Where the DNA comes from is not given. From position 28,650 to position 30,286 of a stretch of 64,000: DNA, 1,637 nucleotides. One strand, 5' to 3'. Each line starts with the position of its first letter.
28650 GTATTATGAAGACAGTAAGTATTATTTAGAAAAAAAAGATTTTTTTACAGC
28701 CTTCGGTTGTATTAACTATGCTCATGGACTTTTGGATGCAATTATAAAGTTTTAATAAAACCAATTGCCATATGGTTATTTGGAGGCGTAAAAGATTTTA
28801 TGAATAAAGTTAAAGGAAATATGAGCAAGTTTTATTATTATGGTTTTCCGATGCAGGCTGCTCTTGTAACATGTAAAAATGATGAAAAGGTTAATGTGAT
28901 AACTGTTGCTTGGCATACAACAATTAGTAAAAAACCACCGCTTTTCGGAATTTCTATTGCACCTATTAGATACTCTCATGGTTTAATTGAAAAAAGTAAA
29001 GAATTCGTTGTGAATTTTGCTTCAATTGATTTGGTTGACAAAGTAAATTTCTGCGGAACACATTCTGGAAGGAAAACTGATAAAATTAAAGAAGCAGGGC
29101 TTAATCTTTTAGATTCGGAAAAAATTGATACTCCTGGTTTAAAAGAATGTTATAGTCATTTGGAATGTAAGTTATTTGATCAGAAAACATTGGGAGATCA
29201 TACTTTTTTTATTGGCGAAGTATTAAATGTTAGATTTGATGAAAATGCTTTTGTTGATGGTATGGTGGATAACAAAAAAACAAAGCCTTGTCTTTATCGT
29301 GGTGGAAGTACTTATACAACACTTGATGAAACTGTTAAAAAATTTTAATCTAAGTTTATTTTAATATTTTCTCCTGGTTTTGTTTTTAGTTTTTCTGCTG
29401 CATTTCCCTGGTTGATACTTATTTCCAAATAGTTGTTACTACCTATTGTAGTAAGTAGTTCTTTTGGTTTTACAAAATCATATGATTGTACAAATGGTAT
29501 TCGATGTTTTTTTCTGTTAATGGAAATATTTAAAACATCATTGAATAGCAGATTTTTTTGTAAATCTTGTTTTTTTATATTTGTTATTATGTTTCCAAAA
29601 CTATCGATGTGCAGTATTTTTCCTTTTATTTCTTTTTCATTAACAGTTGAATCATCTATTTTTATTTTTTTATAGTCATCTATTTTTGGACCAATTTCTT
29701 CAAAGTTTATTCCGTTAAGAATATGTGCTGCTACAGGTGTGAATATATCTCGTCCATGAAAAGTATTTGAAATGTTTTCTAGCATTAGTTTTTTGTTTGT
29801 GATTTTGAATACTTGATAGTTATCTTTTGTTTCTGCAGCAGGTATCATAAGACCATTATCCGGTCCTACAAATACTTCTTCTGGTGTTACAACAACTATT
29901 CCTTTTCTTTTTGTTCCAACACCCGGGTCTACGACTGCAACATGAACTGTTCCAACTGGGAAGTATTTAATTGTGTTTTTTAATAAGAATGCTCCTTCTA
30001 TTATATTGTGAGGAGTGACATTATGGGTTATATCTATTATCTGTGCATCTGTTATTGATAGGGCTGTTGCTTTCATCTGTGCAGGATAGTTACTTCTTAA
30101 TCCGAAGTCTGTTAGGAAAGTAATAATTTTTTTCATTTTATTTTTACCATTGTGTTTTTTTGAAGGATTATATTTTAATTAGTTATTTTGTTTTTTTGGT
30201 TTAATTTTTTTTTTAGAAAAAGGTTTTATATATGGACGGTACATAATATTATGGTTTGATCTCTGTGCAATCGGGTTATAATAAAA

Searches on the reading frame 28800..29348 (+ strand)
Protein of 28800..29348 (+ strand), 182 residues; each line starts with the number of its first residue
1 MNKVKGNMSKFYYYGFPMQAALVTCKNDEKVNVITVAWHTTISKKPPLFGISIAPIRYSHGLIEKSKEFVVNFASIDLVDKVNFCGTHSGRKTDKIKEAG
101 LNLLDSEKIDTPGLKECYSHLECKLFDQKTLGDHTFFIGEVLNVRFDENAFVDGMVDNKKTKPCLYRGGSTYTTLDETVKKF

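Call 67: search_protein_families(library=pfam, proteins=[window:28800-29348:+], max_evalue=0.0001)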
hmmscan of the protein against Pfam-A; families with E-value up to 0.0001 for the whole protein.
window:28800-29348:+ (182 aa): 1 family
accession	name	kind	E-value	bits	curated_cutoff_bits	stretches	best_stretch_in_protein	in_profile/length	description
PF01613.24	Flavin_Reduct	-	4.9e-35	121.3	27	1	14-153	2-140/153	Flavin reductase like domain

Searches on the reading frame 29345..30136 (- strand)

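Call 67: search_protein_families(library=pfam, proteins=[window:29345-30136:-], max_evalue=0.0001)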
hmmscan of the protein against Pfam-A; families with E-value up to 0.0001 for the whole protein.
window:29345-30136:- (263 aa): 2 families
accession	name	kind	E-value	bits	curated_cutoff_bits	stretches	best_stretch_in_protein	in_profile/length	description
PF01887.21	SAM_HAT_N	-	2.1e-55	186.9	26.3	1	5-149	1-145/145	SAM hydroxide adenosyltransferase N-terminal domain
PF20257.3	SAM_HAT_C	-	1.4e-25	89.9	25.5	1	172-258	1-83/84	SAM hydroxide adenosyltransferase C-terminal domain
